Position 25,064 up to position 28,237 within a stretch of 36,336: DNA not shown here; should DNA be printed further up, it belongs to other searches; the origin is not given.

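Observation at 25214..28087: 957-aa orphan protein with MGNSSSS N-terminus and a compact Cys-His-Asp cluster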

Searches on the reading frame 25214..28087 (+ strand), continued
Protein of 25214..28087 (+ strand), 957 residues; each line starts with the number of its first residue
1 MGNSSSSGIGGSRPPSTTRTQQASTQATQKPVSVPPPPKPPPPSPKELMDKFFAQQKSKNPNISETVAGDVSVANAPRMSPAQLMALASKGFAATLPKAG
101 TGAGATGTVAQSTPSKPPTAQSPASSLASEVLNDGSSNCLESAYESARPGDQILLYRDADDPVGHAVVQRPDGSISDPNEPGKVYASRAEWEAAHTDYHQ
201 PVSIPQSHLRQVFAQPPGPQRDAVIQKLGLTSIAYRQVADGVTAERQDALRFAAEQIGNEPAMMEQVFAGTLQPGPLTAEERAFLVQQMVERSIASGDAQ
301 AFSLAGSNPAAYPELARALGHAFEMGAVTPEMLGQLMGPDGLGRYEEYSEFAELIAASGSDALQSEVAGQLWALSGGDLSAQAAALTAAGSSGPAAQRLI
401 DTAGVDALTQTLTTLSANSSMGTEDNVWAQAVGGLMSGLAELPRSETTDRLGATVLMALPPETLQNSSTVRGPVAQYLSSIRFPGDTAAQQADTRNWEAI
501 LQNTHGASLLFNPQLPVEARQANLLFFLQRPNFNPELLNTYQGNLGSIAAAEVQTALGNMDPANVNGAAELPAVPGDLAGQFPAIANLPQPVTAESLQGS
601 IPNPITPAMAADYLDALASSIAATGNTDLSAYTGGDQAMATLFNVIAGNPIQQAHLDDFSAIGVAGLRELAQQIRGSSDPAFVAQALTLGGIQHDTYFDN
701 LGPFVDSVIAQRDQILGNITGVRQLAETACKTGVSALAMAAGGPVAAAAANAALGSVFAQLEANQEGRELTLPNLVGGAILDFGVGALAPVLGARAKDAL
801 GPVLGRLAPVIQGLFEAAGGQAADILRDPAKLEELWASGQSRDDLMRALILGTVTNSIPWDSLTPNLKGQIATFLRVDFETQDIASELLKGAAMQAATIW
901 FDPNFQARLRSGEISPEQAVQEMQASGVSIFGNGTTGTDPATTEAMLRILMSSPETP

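Call 61: search_protein_families(library=pfam, proteins=[P0009, P0010, P0013, P0014, P0016, P0019, P0021, P0026, P0029, P0053], max_evalue=0.001)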
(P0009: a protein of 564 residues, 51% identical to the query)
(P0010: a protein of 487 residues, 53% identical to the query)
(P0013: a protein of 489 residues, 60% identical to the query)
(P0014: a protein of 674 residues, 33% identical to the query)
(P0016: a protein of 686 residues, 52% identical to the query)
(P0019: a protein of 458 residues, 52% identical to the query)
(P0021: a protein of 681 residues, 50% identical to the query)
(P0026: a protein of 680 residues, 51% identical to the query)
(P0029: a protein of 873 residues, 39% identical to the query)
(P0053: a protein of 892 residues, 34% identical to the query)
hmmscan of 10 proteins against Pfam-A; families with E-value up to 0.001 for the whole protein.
P0009 (564 aa): 3 families
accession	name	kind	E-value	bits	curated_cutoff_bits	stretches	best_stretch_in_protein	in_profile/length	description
PF01476.26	LysM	-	1.2e-14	54.4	20.9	1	520-563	1-43/43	LysM domain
PF05257.22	CHAP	-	5.8e-11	43.2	26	1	234-287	46-81/81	CHAP domain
PF23473.1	LysM3_LYK4_5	-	0.00015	22.2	29.3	1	519-563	4-47/48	LYK4/5 LysM3 domain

P0010 (487 aa): 1 family
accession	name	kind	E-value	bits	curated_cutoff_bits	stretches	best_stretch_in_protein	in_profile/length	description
PF08239.17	SH3_3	-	2.1e-13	50.6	27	1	188-243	1-54/54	Bacterial SH3 domain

P0013 (489 aa): 0 families

P0014 (674 aa): 0 families

P0016 (686 aa): 0 families

P0019 (458 aa): 1 family
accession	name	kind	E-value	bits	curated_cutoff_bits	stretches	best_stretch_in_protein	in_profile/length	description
PF08239.17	SH3_3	-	4.9e-07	30.3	27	1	190-245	2-52/54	Bacterial SH3 domain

P0021 (681 aa): 0 families

P0026 (680 aa): 0 families

P0029 (873 aa): 0 families

P0053 (892 aa): 0 families

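Call 65: list_cluster_members(proteins=[P0008, P0050, P0084, P0085, P0092, P0094, P0079, P0090, P0007, P0020])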
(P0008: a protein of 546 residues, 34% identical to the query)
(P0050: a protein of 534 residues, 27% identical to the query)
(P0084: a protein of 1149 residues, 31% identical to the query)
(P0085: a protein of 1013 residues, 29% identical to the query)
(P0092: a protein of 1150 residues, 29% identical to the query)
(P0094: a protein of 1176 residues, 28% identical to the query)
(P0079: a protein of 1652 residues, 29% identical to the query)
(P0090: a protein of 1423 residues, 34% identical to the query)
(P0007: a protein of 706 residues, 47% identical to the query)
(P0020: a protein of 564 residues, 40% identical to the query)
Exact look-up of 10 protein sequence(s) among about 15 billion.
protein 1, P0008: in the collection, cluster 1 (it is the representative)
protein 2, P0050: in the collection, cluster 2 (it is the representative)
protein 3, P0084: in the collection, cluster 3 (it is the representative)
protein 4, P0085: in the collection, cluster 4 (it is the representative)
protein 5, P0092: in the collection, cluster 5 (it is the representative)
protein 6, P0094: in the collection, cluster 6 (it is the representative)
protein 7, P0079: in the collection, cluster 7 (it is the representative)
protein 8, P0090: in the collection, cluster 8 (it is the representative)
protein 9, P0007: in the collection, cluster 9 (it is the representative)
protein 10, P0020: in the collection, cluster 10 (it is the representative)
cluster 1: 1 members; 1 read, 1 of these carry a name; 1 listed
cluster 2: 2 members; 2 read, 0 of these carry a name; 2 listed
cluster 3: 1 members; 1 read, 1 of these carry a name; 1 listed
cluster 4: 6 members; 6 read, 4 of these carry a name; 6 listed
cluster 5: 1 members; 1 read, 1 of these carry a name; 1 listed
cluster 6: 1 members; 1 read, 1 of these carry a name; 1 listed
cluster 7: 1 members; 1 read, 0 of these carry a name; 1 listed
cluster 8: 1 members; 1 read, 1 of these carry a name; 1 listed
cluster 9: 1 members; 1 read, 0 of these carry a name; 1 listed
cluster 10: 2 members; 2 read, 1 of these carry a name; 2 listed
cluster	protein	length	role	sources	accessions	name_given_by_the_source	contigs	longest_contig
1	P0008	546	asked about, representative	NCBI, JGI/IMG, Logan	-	hypothetical protein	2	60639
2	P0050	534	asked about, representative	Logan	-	-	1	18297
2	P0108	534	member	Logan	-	-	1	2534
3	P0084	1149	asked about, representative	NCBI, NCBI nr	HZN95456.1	MAG TPA: phosphoribosyltransferase, partial [Myxococcales bacterium] | phosphoribosyltransferase [Myxococcales bacterium]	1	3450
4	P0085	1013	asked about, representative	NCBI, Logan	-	-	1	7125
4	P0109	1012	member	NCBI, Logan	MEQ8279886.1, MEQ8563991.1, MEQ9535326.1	MAG: hypothetical protein RMA76_03750 [Deltaproteobacteria bacterium]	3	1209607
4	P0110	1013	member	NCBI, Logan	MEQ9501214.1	MAG: hypothetical protein RIT81_30375 [Deltaproteobacteria bacterium]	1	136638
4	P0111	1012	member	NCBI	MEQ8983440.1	MAG: hypothetical protein RL846_36190 [Deltaproteobacteria bacterium]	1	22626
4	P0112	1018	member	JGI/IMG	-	hypothetical protein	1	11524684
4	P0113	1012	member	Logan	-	-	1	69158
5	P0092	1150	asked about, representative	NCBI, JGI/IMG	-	hypothetical protein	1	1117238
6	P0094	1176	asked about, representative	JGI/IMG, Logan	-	hypothetical protein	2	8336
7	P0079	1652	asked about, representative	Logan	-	-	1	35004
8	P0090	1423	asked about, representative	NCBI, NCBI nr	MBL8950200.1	MAG: Uma2 family endonuclease [Myxococcaceae bacterium] | Uma2 family endonuclease [Myxococcaceae bacterium]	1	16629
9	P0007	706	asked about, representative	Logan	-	-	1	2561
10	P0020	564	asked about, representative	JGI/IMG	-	hypothetical protein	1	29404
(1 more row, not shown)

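Call 70: search_protein_families(library=pfam, proteins=[P0051, P0060, P0077, P0078, P0061, P0048, P0025, P0069, P0018, P0007], max_evalue=0.001)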
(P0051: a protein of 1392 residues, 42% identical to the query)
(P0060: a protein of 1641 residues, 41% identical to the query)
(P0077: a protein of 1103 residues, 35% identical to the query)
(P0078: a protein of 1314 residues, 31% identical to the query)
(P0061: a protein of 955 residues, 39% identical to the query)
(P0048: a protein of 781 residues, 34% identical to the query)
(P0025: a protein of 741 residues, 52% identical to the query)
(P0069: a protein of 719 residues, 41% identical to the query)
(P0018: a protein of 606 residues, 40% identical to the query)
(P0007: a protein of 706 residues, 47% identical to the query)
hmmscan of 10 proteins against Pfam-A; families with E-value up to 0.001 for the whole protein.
P0051 (1392 aa): 0 families

P0060 (1641 aa): 1 family
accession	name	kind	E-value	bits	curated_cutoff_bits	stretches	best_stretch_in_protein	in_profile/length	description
PF18451.7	CdiA_C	-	2.3e-14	53.8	26.6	1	1557-1636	1-81/81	Contact-dependent growth inhibition CdiA C-terminal domain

P0077 (1103 aa): 1 family
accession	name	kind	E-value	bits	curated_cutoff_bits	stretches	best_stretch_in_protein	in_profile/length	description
PF16013.10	DUF4781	-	6.4e-37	127.5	27.9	1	649-848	22-236/310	Domain of unknown function (DUF4781)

P0078 (1314 aa): 1 family
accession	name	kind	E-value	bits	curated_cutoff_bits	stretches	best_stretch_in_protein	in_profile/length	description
PF16937.10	T3SS_HrpK1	-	4.6e-05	23.6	30.9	0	247-288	20-61/251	Type III secretion system translocator protein, HrpF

P0061 (955 aa): 0 families

P0048 (781 aa): 0 families

P0025 (741 aa): 0 families

P0069 (719 aa): 0 families

P0018 (606 aa): 0 families

P0007 (706 aa): 0 families
